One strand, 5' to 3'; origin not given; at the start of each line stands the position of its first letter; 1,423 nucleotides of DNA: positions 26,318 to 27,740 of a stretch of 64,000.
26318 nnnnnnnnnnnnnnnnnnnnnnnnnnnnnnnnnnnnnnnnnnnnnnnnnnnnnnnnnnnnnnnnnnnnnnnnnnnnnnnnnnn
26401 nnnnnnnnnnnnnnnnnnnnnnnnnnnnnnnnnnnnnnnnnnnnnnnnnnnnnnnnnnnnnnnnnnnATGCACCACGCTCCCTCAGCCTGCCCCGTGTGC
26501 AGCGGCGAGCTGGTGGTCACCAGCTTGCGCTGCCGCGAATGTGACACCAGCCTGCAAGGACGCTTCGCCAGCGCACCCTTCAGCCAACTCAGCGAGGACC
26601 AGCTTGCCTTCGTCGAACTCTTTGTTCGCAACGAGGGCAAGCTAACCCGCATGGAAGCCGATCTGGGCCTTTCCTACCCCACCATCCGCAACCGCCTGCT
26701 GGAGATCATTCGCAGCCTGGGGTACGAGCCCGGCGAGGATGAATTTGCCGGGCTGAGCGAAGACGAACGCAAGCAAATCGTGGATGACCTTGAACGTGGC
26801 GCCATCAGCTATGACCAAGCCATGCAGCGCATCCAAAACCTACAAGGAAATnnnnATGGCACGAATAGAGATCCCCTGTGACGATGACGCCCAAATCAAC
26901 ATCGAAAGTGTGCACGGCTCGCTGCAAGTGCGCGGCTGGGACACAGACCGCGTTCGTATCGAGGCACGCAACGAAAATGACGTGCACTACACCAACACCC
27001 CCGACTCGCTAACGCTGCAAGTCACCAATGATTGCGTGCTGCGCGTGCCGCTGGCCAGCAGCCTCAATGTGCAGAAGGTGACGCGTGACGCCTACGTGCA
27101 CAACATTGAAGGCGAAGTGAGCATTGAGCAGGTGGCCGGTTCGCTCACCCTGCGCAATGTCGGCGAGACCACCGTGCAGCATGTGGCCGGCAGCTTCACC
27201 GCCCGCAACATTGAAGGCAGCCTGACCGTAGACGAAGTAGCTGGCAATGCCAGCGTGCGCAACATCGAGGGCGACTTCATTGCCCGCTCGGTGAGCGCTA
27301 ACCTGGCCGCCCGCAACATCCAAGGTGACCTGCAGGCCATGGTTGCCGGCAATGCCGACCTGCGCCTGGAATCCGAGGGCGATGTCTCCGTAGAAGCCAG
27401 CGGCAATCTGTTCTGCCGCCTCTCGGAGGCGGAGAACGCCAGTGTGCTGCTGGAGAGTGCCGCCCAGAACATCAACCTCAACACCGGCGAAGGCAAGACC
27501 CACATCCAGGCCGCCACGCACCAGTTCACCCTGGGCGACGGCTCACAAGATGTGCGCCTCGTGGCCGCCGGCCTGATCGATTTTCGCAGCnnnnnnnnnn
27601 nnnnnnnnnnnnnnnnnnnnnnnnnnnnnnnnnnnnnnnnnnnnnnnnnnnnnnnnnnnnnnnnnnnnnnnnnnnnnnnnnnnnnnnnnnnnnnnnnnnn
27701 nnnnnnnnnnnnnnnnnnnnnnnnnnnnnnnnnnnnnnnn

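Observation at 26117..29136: Self-contained five-gene operon (small ORF / DUF2089-like Zn-ribbon-HTH / DUF4097-LiaX-like beta-repeat protein / 2-TM protein / small protein) whose products share a ~26-aa helical motif repeated four times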

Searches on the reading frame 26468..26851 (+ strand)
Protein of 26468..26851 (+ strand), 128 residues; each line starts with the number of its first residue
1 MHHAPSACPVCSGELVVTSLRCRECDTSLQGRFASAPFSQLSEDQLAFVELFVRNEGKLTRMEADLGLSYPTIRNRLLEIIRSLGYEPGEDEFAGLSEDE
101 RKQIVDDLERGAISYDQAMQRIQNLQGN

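Call 3: search_protein_families(library=pfam, proteins=[window:26468-26851:+], max_evalue=1)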
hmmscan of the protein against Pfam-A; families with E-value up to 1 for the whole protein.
window:26468-26851:+ (128 aa): 10 families
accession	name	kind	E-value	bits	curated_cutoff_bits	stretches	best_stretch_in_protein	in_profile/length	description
PF09862.15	DUF2089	-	1.5e-19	69.8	33.4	1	41-87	1-47/47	Domain of unknown function (DUF2089)-HTH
PF22747.2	Zn_ribbon_DUF2089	-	2.2e-12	47.3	27.6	1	8-39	1-32/32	DUF2089 zinc ribbon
PF22746.1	SHOCT-like_DUF2089-C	-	0.00012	22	27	1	99-127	1-29/32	SHOCT-like domain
PF13556.12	HTH_30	-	0.014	15.6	27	1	47-89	3-45/59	PucR C-terminal helix-turn-helix domain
PF23146.2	Zf_IFT144_1st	-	0.077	13.3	27.5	1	6-25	5-24/25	IFT144, first zinc finger domain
PF06148.17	COG2_N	-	0.12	12.9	24.3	1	44-82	14-51/75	COG2 N-terminal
PF10005.14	Zn_ribbon_DZR_6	-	0.18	12.9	23.4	0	7-35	3-31/93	zinc-ribbon domain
PF13618.11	Gluconate_2-dh3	-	0.2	12.4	23.4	0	91-117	65-91/135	Gluconate 2-dehydrogenase subunit 3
PF21763.2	DHH_CID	-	0.21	12.5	27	1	92-125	50-83/84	DHH-CID domain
PF25299.1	ZZ_ADA2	-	0.31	11.7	27.5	1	8-27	1-20/48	ADA2 ZZ-type zing finger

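Call 4: search_protein_families(library=ncbifam, proteins=[window:26468-26851:+], max_evalue=1)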
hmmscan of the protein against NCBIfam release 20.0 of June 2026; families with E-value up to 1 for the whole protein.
window:26468-26851:+ (128 aa): 3 families
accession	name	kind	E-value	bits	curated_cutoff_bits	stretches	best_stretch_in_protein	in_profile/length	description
NF033550.5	transpos_ISL3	equivalog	0.038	13.1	180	1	15-100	45-131/370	ISL3 family transposase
NF002139.0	PRK00977.1-3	equivalog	0.054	13.6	68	0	98-120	19-41/84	exodeoxyribonuclease VII small subunit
NF033497.1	rubre_like_arch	subfamily_domain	0.23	11.2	32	0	4-15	15-26/34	rubrerythrin-like domain-containing protein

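Call 6: search_protein_families(library=padloc, proteins=[window:26468-26851:+], max_evalue=0.1)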
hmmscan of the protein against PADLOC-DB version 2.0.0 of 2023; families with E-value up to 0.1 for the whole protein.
window:26468-26851:+ (128 aa): 1 family
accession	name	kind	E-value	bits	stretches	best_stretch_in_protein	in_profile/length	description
PDLC03672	HEase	-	0.048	11.4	1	6-77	116-180/199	homing endonuclease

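Call 70: search_dna_similar(query=window:26468-26851:+, collection=plasmids, mode=protein, max_evalue=0.001, max_rows=15)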
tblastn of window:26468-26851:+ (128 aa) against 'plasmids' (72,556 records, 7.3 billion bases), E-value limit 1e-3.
Records with a match: 8; places in all: 8; records where one place covers at least 80% of the query: 6.
Best place of each record, by identity: <60% 8.
By first word of the organism name: Paraclostridium 3; Niallia 1; Legionella 1; Embleya 1; Phocaeicola 1; Lactiplantibacillus 1.
By predicted mobility (MOB-suite, as given by PLSDB): non-mobilizable 6; mobilizable 2.
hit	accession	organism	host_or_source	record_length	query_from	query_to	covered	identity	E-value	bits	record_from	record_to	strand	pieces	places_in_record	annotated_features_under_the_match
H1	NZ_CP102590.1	Niallia taxi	-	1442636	6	119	89%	39.5%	2e-21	96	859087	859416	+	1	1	none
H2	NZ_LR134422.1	Legionella adelaidensis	environmental,Cooling tower water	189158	1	127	99%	34.4%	2e-12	69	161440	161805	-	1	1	DUF2089 family protein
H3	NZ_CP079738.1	Paraclostridium bifermentans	whole organism,soil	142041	8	119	88%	38.4%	3e-20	92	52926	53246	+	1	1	DUF2089 domain-containing protein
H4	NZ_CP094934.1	Paraclostridium bifermentans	Homo sapiens,feces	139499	8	119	88%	37.5%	9e-20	90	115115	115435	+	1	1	DUF2089 domain-containing protein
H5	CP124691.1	Paraclostridium bifermentans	Whole organism,peat soil sample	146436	8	119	88%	37.5%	9e-20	90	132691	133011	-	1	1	DUF2089 domain-containing protein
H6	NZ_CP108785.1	Embleya sp. NBC_00888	-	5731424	15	119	82%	36.2%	5e-10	62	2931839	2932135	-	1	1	none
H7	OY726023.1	Phocaeicola massiliensis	-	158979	5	84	63%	38.8%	1e-9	61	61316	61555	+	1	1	record has no annotation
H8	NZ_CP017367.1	Lactiplantibacillus plantarum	cell culture,palm wine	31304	26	85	47%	38.3%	1e-5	50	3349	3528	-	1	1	DUF2089 domain-containing protein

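Call 71: get_annotated_region(hit=H1, flank=4000)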
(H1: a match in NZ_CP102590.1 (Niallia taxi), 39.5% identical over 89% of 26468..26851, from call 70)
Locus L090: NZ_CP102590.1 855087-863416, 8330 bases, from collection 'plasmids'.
description: Niallia taxi strain NBC_Nia plasmid pMEGANia, complete sequence
organism: Niallia taxi (NCBI taxid 2499688)
taxonomy: Bacteria; Bacillota; Bacilli; Bacillales; Bacillaceae; Niallia; Niallia taxi
host: -; source: -; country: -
typing (MOB-suite, as given by PLSDB): non-mobilizable
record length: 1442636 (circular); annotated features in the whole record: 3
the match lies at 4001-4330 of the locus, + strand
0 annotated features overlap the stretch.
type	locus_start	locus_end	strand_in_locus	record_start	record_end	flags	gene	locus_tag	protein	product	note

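Call 72: get_annotated_region(hit=H3, flank=4000)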
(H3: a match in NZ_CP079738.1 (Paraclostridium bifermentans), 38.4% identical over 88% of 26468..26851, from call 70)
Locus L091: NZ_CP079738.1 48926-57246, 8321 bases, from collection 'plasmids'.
description: Paraclostridium bifermentans strain DSM 14991 plasmid unnamed1, complete sequence
organism: Paraclostridium bifermentans (NCBI taxid 1490)
taxonomy: Bacteria; Bacillota; Clostridia; Peptostreptococcales; Peptostreptococcaceae; Paraclostridium; Paraclostridium bifermentans
host: -; source: whole organism,soil; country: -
typing (MOB-suite, as given by PLSDB): non-mobilizable
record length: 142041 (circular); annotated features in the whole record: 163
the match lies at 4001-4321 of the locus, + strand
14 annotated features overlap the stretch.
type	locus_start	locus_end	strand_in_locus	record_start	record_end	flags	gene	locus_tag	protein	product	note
CDS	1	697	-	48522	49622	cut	-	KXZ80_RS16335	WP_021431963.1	replication initiation protein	GO:0006270 - DNA replication initiation [Evidence IEA]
CDS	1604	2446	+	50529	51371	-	-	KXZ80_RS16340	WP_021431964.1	GNAT family N-acetyltransferase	-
CDS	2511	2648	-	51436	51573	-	-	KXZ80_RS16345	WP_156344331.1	hypothetical protein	-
CDS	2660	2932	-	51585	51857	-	-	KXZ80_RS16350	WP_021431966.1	hypothetical protein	-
CDS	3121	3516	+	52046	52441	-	-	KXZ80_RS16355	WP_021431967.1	hypothetical protein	-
CDS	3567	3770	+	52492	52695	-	-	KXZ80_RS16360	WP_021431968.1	hypothetical protein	-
CDS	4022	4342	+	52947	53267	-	-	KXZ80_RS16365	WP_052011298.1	DUF2089 domain-containing protein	-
CDS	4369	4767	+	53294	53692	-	-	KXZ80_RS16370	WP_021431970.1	hypothetical protein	-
CDS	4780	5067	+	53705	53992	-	-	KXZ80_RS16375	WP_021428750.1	hypothetical protein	-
CDS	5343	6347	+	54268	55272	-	-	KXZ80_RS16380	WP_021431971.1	rod shape-determining protein MreB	-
CDS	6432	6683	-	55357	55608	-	-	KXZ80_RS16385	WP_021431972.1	dihydroxyacetone kinase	-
CDS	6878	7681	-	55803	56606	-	-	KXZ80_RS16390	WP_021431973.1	hypothetical protein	-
CDS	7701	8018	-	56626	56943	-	-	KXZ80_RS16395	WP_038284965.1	PadR family transcriptional regulator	-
CDS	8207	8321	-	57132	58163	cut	-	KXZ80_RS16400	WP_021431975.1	DUF4179 domain-containing protein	-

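Call 73: get_annotated_region(hit=H2, flank=4000)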
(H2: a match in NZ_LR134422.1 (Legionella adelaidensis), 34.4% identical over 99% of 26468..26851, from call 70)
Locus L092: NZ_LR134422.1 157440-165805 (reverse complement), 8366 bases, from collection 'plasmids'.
description: Legionella adelaidensis strain NCTC12735 plasmid 13, complete sequence
organism: Legionella adelaidensis (NCBI taxid 45056)
taxonomy: Bacteria; Pseudomonadota; Gammaproteobacteria; Legionellales; Legionellaceae; Legionella; Legionella adelaidensis
host: -; source: environmental,Cooling tower water; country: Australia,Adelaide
typing (MOB-suite, as given by PLSDB): non-mobilizable
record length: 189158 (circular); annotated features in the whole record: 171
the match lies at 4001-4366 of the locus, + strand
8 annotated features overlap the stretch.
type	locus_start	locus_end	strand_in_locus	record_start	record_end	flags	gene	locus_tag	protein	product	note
CDS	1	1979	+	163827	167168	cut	-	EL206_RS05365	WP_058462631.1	hypothetical protein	-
CDS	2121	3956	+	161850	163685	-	-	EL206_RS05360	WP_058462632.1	SbmA/BacA-like family transporter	GO:0015833 - peptide transport [Evidence IEA]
CDS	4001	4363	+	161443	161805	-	-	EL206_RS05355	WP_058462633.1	DUF2089 family protein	-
CDS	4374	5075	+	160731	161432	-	-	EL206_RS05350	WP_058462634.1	hypothetical protein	-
CDS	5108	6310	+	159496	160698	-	-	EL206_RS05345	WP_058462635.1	hypothetical protein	-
CDS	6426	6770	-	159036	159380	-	-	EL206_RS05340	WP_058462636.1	hypothetical protein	-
CDS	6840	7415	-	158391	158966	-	-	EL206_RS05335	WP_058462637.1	PAS and helix-turn-helix domain-containing protein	GO:0006355 - regulation of DNA-templated transcription [Evidence IEA]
CDS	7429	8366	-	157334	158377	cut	-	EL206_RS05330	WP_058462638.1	aminoglycoside phosphotransferase family protein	GO:0016310 - phosphorylation [Evidence IEA]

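Call 75: search_protein_families(library=pfam, proteins=[L091:4369-4764:+, L091:4780-5064:+, L092:4374-5072:+, L092:5108-6307:+, L091:4022-4339:+, L092:4001-4360:+], max_evalue=0.01)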
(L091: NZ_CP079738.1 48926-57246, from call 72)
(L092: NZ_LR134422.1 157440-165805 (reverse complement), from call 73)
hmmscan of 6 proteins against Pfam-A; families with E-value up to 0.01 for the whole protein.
L091:4369-4764:+ (132 aa): 4 families
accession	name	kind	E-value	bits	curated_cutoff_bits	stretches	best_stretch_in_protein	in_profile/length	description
PF22746.1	SHOCT-like_DUF2089-C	-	2.2e-12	46.5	27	1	2-31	1-30/32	SHOCT-like domain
PF00467.35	KOW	-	0.00021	21.4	22.3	1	109-130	11-32/32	KOW motif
PF20155.4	TMP_3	-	0.0026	18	41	1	7-41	136-170/192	Tape measure protein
PF01320.23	Colicin_Pyocin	-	0.0093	16.5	21.2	0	16-68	8-59/82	Colicin immunity protein / pyocin immunity protein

L091:4780-5064:+ (95 aa): 0 families

L092:4374-5072:+ (233 aa): 1 family
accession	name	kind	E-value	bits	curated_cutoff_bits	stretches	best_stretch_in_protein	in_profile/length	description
PF04893.22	Yip1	-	3.9e-05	24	28.6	1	42-220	3-165/173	Yip1 domain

L092:5108-6307:+ (400 aa): 2 families
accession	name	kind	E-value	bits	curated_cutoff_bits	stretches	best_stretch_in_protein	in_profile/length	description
PF20993.2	CENPH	-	0.0022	18.6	27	1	146-203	87-145/175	CENPH protein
PF13094.11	CENP-Q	-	0.0049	17.5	28.5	1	112-194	87-161/162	CENP-Q, a CENPA-CAD centromere complex subunit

L091:4022-4339:+ (106 aa): 5 families
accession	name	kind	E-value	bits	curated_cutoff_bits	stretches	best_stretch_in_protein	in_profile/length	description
PF09862.15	DUF2089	-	6.5e-24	83.8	33.4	1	27-72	1-46/47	Domain of unknown function (DUF2089)-HTH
PF22747.2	Zn_ribbon_DUF2089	-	3.9e-08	33.7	27.6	1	1-24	8-31/32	DUF2089 zinc ribbon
PF22746.1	SHOCT-like_DUF2089-C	-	4.5e-07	29.7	27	1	81-106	2-27/32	SHOCT-like domain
PF13556.12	HTH_30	-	8.9e-05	22.6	27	1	33-75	3-45/59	PucR C-terminal helix-turn-helix domain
PF02954.25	HTH_8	-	0.008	16.3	22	0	40-65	16-41/42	Bacterial regulatory protein, Fis family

L092:4001-4360:+ (120 aa): 5 families
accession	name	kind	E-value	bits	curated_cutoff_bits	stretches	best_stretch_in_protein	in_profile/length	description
PF09862.15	DUF2089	-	3.4e-17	62.3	33.4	1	42-86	1-45/47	Domain of unknown function (DUF2089)-HTH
PF22747.2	Zn_ribbon_DUF2089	-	1.9e-06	28.3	27.6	1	8-37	1-29/32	DUF2089 zinc ribbon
PF22746.1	SHOCT-like_DUF2089-C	-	0.00024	21.1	27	1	97-120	4-27/32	SHOCT-like domain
PF13556.12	HTH_30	-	0.0025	18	27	1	53-83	8-38/59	PucR C-terminal helix-turn-helix domain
PF13719.11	Zn_ribbon_5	-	0.009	16.2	29.3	0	20-30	2-12/37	zinc-ribbon domain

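Call 86: search_solved_structures(query=window:26468-26851:+, max_evalue=10, show_alignments=1)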
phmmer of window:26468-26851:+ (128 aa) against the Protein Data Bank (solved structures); distinct sequences matched with E-value up to 10: 3.
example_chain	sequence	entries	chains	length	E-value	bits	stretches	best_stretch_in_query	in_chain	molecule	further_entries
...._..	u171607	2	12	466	0.16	15.4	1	14-126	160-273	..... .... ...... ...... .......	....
6z1p_Av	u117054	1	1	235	0.43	14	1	57-87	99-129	50S ribosomal protein L21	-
6jde_B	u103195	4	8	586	0.56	13.7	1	7-29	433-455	Putative DNA repair helicase RadD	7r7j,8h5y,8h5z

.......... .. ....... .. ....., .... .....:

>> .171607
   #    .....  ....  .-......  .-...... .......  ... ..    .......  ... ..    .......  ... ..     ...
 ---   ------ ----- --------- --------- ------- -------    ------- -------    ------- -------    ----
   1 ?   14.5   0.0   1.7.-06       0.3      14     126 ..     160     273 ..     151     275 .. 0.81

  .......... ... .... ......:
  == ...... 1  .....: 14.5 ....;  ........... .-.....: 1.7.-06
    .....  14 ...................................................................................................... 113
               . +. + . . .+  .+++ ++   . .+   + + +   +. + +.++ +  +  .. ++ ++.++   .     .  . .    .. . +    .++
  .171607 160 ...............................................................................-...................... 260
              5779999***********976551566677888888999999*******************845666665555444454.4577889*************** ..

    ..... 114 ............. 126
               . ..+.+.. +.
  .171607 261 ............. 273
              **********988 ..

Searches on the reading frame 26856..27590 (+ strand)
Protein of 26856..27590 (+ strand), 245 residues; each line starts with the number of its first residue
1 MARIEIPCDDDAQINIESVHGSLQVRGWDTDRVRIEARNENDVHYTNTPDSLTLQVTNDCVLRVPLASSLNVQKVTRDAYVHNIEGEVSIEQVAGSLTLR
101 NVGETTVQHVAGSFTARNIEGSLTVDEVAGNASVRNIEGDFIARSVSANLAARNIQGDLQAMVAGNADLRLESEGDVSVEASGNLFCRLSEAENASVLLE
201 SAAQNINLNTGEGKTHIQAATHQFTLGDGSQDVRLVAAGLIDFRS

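Call 66: search_protein_families(library=pfam, alignment_id=A3, max_evalue=0.1)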
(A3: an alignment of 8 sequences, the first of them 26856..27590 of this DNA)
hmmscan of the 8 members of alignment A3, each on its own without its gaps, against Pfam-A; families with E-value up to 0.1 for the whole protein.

A. member 1, window:26856-27590:+ (245 aa): 2 families
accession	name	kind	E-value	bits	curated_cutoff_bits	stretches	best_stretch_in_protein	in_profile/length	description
PF01203.25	T2SSN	-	0.0055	17.2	29.6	1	67-199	64-192/211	Type II secretion system (T2SS), protein N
PF04790.18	Sarcoglycan_1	-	0.089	12.5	32.5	0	166-220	166-217/259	Sarcoglycan complex subunit protein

B. families by the number of members that match (of 8 scanned): 7 families
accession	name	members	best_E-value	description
PF01203.25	T2SSN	5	0.00037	Type II secretion system (T2SS), protein N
PF04790.18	Sarcoglycan_1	2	0.0018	Sarcoglycan complex subunit protein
PF13349.12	DUF4097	1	2.1e-09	Toastrack DUF4097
PF10106.14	DUF2345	1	5e-05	Uncharacterized protein conserved in bacteria (DUF2345)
PF12458.13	DUF3686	1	0.03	ATPase involved in DNA repair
PF07385.18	Lyx_isomer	1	0.042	D-lyxose isomerase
PF12175.13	WSS_VP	1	0.053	White spot syndrome virus structural envelope protein VP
